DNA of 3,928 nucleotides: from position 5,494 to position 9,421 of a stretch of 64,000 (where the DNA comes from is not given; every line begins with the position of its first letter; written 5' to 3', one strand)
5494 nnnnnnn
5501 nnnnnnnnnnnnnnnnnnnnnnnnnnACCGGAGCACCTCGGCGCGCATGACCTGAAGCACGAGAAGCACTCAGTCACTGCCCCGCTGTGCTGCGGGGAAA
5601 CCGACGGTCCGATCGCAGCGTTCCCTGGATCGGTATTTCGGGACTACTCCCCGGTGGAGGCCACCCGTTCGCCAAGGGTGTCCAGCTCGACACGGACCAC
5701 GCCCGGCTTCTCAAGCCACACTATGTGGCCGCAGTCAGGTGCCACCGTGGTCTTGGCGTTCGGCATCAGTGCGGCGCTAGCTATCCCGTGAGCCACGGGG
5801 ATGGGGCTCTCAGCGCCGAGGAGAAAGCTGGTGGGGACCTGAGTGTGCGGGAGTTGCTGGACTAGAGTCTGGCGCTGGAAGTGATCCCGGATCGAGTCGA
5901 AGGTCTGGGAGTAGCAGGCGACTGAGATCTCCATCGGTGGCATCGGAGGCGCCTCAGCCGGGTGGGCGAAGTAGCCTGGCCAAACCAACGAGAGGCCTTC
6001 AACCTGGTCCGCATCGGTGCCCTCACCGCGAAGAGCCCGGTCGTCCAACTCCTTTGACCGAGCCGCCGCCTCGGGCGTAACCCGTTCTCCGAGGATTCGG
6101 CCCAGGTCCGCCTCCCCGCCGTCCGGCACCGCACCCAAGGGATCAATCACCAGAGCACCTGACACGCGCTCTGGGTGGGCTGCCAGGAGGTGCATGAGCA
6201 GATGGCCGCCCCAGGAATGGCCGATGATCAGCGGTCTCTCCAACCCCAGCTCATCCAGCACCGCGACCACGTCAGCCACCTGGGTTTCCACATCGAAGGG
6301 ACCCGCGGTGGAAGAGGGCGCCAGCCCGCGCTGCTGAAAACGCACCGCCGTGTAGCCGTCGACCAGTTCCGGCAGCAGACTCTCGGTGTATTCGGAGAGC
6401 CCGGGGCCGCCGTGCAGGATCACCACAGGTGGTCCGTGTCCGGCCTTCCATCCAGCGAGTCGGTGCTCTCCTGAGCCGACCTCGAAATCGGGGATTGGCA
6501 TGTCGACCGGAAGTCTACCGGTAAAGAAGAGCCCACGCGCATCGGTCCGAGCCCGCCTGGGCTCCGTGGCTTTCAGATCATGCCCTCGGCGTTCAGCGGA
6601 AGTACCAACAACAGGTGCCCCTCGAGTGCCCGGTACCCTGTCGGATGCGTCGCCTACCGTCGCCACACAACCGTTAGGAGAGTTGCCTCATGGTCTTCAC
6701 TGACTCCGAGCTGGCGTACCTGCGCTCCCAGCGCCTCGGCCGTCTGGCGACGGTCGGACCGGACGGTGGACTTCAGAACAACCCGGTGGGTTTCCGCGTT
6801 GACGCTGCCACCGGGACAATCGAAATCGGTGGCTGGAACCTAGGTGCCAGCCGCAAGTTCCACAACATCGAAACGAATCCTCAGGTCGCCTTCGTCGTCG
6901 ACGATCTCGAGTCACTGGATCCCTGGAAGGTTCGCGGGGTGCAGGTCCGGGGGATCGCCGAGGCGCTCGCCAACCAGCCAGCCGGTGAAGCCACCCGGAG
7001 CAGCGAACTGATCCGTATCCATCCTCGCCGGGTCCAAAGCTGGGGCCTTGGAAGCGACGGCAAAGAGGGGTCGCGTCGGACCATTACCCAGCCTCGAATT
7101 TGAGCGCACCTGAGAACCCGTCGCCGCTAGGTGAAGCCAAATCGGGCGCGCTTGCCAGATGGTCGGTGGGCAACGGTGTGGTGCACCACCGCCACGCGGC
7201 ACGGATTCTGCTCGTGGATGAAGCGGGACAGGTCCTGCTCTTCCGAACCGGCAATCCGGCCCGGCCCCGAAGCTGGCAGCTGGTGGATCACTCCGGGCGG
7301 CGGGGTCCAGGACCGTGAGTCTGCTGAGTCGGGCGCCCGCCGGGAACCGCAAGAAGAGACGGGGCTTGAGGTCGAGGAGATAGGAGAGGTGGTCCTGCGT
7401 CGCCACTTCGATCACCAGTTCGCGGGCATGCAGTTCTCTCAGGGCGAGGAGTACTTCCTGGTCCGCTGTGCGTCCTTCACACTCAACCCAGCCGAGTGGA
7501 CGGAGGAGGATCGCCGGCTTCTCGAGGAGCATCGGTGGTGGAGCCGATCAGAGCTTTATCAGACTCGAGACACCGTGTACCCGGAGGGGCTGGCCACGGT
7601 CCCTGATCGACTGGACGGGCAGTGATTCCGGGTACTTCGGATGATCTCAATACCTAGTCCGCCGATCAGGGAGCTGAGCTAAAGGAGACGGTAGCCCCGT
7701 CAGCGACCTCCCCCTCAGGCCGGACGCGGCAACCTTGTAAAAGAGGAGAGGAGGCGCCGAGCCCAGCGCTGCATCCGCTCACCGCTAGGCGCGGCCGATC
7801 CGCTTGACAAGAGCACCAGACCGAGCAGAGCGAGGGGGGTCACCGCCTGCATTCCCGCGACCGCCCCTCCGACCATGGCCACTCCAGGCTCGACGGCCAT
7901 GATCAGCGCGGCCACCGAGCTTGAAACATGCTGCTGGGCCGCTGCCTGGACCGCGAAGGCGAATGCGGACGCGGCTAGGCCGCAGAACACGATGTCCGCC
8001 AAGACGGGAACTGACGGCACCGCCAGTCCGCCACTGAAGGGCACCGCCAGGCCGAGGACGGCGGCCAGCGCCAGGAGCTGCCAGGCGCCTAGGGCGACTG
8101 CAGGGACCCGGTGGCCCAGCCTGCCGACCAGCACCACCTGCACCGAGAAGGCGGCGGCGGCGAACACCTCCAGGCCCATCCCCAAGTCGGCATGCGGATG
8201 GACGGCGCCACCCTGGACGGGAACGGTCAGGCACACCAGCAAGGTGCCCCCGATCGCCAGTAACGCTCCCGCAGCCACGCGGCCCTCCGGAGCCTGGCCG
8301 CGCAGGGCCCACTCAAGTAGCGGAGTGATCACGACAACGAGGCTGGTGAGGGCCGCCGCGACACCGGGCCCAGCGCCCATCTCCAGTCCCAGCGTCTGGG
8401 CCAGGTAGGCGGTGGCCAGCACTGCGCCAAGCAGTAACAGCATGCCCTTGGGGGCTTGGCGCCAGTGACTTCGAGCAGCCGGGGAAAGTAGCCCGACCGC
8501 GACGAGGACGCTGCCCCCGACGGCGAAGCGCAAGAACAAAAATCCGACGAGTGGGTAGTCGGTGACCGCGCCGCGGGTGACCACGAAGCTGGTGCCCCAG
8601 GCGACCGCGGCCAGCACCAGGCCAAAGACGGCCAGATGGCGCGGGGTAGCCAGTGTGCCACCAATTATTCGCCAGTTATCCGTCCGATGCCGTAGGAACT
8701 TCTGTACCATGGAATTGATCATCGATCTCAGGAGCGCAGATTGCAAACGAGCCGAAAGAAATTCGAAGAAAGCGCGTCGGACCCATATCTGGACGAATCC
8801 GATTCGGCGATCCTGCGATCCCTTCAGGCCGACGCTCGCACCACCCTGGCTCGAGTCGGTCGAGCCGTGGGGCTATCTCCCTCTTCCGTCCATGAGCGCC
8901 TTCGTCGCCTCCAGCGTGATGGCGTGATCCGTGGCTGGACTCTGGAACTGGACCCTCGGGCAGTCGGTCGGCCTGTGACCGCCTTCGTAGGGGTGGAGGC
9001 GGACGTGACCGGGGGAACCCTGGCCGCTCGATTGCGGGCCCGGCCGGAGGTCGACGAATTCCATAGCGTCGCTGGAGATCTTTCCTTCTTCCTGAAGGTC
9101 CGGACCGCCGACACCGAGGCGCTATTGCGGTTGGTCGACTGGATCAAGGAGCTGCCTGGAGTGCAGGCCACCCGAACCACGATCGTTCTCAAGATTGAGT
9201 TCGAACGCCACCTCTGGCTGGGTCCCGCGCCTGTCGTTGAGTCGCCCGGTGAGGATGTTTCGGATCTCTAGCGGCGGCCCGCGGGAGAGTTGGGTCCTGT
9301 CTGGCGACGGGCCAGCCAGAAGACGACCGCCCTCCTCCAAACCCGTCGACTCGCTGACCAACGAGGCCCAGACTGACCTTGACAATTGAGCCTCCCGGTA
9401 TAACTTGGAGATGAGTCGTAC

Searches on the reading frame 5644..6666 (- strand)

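Call 3: search_protein_families(library=pfam, proteins=[window:5644-6666:-], max_evalue=0.01)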
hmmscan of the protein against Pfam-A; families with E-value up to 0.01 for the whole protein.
window:5644-6666:- (340 aa): 5 families
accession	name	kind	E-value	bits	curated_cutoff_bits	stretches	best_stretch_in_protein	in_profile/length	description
PF00561.26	Abhydrolase_1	-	1.4e-22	81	25.8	1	79-321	1-245/245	alpha/beta hydrolase fold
PF12697.13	Abhydrolase_6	-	4e-19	70.6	26.3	1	81-324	1-214/217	Alpha/beta hydrolase family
PF12146.15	Hydrolase_4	-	2.8e-06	27.3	27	1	81-181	7-114/239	Serine aminopeptidase, S33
PF03096.20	Ndr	-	0.0029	16.8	23.3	0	131-177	87-133/283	Ndr family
PF10230.15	LIDHydrolase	-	0.0042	17.3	27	1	81-176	5-118/262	Lipid-droplet associated hydrolase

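Call 4: search_protein_families(library=ncbifam, proteins=[window:5644-6666:-], max_evalue=0.01)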
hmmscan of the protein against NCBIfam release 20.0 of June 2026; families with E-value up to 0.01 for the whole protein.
window:5644-6666:- (340 aa): 26 families (the best 25 are shown)
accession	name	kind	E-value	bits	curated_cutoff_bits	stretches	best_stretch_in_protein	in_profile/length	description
TIGR02427.1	protocat_pcaD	equivalog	4.6e-15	55.7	255.85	2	95-173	30-109/251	3-oxoadipate enol-lactonase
TIGR01250.1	pro_imino_pep_2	subfamily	1.9e-14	53.9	167.65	1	76-181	23-134/288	proline iminopeptidase-family hydrolase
NF051488.1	bifunc_PcaDC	exception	3.6e-14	52.7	390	1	79-175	12-110/375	bifunctional 3-oxoadipate enol-lactonase/4-carboxymuconolactone decarboxylase PcaDC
NF007954.0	PRK10673.1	equivalog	1.8e-13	50.4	399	1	79-175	17-113/255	esterase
NF011457.0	PRK14875.1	equivalog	1.9e-13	50.1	307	2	68-178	120-233/372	acetoin dehydrogenase dihydrolipoyllysine-residue acetyltransferase subunit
TIGR01249.1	pro_imino_pep_1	equivalog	1.4e-10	40.8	259.75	1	67-171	14-123/307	prolyl aminopeptidase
NF045632.1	hydroxlase_HsaD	equivalog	1.9e-09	36.9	400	1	67-178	21-139/290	4,5:9,10-diseco-3-hydroxy-5,9,17-trioxoandrosta-1(10),2-diene-4-oate hydrolase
NF002938.0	PRK03592.1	equivalog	3.2e-09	36.5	241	1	68-175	20-128/298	haloalkane dehalogenase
NF050089.1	i_nPHAscl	equivalog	1e-08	34.6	300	1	76-172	16-113/288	intracellular short-chain-length polyhydroxyalkanoate depolymerase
TIGR03611.1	RutD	equivalog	1.3e-08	34.5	238.5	1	70-175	5-112/258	pyrimidine utilization protein D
NF002873.0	PRK03204.1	equivalog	3.9e-08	33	466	1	68-172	24-130/286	haloalkane dehalogenase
NF004514.1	PRK05855.1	equivalog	6.9e-08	31.5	455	1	70-154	12-102/578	SDR family oxidoreductase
NF045945.1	ProImpepLactob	equivalog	7.5e-08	32.2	400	1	68-171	17-126/293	proline iminopeptidase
TIGR03695.1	menH_SHCHC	equivalog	3.3e-07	30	208.55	1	79-173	3-101/252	2-succinyl-6-hydroxy-2,4-cyclohexadiene-1-carboxylate synthase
NF051487.1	bifunc_PcaCD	exception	9.4e-07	28.3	430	1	95-174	189-269/413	bifunctional 4-carboxymuconolactone decarboxylase/3-oxoadipate enol-lactonase PcaCD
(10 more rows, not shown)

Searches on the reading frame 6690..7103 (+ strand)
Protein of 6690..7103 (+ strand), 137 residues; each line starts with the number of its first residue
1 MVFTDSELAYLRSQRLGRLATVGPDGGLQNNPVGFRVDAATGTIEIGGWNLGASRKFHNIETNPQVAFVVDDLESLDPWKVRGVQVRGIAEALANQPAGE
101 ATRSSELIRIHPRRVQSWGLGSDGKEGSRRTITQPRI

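Call 3: search_protein_families(library=pfam, proteins=[window:6690-7103:+], max_evalue=0.01)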
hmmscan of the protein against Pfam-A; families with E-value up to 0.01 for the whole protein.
window:6690-7103:+ (137 aa): 2 families
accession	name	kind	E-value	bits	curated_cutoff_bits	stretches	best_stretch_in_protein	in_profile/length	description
PF01243.27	PNPOx_N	-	6.9e-10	39.8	28.1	1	8-112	6-113/120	Pyridoxamine 5'-phosphate oxidase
PF12900.13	Pyridox_ox_2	-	2.9e-05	24.5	27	1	9-114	7-111/140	Pyridoxamine 5'-phosphate oxidase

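Call 4: search_protein_families(library=ncbifam, proteins=[window:6690-7103:+], max_evalue=0.01)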
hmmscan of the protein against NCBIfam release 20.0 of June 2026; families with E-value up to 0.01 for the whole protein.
window:6690-7103:+ (137 aa): 4 families
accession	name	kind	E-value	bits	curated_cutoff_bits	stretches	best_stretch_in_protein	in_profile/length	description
TIGR04023.1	PPOX_MSMEG_5819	subfamily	1e-47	160.8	85.6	1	3-120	1-115/115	PPOX class F420-dependent oxidoreductase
TIGR03618.1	Rv1155_F420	subfamily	1.1e-12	48.2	79.05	1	9-98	3-85/127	TIGR03618 family F420-dependent PPOX class oxidoreductase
TIGR03668.1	Rv0121_F420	hypoth_equivalog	3.6e-06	27.1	119.15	1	9-109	7-114/141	TIGR03668 family PPOX class F420-dependent oxidoreductase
TIGR03667.1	Rv3369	hypoth_equivalog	1.7e-05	24.8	125.3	1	6-97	6-89/130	TIGR03667 family PPOX class F420-dependent oxidoreductase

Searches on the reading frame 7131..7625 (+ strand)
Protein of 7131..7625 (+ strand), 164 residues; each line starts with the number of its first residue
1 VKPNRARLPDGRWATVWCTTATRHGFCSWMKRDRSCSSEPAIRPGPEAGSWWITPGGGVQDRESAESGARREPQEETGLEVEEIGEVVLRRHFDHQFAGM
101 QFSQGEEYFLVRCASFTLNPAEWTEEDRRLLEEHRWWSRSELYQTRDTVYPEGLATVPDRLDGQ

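Call 86: search_protein_families(library=pfam, proteins=[window:7131-7625:+], max_evalue=0.001)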
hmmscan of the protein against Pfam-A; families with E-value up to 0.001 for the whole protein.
window:7131-7625:+ (164 aa): 1 family
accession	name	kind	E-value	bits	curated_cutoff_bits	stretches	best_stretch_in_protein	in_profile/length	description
PF00293.34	NUDIX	-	1.3e-12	48.3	21.1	1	46-144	26-119/134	NUDIX domain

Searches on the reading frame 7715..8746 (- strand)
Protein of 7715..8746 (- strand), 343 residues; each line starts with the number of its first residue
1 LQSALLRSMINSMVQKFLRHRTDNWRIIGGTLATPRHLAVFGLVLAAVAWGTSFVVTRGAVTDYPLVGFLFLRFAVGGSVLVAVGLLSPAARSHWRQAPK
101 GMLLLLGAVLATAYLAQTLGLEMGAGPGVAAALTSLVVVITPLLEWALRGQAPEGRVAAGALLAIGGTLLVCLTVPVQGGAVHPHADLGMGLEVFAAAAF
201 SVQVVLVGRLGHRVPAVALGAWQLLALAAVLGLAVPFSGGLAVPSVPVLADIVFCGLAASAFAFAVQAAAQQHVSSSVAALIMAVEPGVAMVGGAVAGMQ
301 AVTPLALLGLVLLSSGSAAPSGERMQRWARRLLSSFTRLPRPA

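Call 86: search_protein_families(library=pfam, proteins=[window:7715-8746:-], max_evalue=0.001)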
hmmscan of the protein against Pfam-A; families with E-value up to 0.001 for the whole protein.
window:7715-8746:- (343 aa): 1 family
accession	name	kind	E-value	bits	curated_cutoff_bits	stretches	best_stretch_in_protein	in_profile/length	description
PF00892.27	EamA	-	1.5e-22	80.7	28.2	2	39-171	3-133/135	EamA-like transporter family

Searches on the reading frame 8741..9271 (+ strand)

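Call 86: search_protein_families(library=pfam, proteins=[window:8741-9271:+], max_evalue=0.001)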
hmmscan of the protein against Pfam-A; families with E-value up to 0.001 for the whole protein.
window:8741-9271:+ (176 aa): 6 families
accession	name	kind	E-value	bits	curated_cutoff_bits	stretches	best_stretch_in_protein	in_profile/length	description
PF01037.27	AsnC_trans_reg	-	8.8e-16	58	25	1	93-151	13-72/73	Lrp/AsnC ligand binding domain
PF13412.12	HTH_24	-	1.3e-14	54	21.9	1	17-64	1-48/48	Winged helix-turn-helix DNA-binding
PF13404.12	HTH_AsnC-type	-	1.6e-14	53.9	27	1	17-58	1-42/42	AsnC-type helix-turn-helix domain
PF09339.16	HTH_IclR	-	8.5e-06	25.9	22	1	23-64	7-49/52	IclR helix-turn-helix domain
PF01726.22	LexA_DNA_bind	-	7.8e-05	22.8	23.7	1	35-64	27-57/65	LexA DNA binding domain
PF22451.2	NirdL-like_HTH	-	0.00021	21.2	27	1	38-64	21-47/47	Siroheme decarboxylase NirDL-like HTH domain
